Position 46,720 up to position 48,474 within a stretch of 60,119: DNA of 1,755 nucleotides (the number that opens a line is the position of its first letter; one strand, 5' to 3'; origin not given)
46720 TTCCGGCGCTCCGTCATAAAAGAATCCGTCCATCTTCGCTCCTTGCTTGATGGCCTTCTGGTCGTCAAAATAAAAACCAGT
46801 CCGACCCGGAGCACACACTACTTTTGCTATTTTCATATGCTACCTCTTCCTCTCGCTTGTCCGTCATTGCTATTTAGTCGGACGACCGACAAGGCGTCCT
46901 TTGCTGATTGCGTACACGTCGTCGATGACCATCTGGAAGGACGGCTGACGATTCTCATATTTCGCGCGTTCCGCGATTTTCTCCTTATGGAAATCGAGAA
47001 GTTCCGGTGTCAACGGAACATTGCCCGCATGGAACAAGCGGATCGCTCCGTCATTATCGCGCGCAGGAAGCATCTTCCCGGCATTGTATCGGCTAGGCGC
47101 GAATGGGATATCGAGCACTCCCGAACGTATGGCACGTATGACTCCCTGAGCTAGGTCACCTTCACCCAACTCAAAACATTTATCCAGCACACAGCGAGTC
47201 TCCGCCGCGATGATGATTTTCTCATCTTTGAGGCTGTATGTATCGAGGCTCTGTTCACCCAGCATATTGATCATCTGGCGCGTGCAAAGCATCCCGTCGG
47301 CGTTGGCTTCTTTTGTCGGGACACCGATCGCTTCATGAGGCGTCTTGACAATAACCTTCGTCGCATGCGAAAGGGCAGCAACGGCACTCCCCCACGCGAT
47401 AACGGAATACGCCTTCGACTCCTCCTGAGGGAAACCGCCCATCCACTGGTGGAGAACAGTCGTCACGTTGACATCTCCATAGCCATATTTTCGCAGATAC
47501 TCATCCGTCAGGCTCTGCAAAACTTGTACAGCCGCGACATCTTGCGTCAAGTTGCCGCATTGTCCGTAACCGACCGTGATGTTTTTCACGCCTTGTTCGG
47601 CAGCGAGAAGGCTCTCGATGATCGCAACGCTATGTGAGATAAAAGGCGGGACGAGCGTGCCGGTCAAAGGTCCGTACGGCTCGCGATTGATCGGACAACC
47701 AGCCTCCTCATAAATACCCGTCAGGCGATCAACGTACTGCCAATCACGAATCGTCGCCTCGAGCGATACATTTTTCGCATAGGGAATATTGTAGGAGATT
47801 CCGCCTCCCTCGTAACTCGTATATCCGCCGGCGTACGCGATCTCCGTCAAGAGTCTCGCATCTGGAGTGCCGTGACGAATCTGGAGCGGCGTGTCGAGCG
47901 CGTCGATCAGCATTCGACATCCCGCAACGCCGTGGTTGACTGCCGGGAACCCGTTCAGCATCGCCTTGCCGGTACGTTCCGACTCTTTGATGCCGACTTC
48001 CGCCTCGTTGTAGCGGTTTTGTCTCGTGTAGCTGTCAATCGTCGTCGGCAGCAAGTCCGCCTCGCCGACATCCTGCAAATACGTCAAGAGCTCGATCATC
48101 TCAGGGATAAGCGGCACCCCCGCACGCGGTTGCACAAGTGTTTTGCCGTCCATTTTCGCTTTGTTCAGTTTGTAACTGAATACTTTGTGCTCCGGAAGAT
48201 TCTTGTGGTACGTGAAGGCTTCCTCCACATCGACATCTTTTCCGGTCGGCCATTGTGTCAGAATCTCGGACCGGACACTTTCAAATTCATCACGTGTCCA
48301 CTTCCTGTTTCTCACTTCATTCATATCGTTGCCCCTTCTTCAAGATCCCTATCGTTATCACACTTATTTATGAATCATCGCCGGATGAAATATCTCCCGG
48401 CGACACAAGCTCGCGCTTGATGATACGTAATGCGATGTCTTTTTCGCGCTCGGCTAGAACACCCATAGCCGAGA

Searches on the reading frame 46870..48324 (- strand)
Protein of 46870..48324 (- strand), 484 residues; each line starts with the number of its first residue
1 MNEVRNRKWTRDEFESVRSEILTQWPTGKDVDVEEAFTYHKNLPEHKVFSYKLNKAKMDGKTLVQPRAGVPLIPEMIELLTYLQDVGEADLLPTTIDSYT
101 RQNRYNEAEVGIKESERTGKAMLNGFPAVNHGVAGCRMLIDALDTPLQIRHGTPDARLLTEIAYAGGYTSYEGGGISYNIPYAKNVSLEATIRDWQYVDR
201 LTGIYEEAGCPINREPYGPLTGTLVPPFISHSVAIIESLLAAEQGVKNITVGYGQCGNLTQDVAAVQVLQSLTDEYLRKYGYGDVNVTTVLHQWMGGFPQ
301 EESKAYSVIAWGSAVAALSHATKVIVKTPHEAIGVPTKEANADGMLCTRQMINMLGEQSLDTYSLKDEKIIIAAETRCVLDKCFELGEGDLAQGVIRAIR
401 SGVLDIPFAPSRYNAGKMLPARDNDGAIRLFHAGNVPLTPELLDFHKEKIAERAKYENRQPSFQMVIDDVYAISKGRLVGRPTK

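Call 35: find_encoding_contigs(protein=window:46870-48324:-, flank=10000, max_places=1)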
Protein window:46870-48324:- (484 aa): 24 contigs read that carry it; 1 place shown.
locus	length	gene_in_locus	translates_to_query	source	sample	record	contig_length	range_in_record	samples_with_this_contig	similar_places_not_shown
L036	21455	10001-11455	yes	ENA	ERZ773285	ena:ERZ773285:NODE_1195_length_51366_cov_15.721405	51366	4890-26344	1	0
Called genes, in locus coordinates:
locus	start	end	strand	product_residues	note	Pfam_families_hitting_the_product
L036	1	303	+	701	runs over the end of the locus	PF03176:MMPL, PF00873:ACR_tran (faint), PF03176:MMPL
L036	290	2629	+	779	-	-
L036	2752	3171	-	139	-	-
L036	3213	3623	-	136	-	PF01741:MscL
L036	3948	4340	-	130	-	-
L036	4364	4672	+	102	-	-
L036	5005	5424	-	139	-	-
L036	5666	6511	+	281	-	PF05681:Fumerase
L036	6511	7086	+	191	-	PF05683:Fumerase_C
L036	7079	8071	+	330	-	PF00392:GntR, PF27163:YmtS_Ross (faint)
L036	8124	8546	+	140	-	PF02310:B12-binding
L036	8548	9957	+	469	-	PF13941:MutL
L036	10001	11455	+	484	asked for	PF06368:Met_asp_mut_E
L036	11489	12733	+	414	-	PF05034:MAAL_N, PF07476:MAAL_C, PF13378:MR_MLE_C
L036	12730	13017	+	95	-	PF06857:ACP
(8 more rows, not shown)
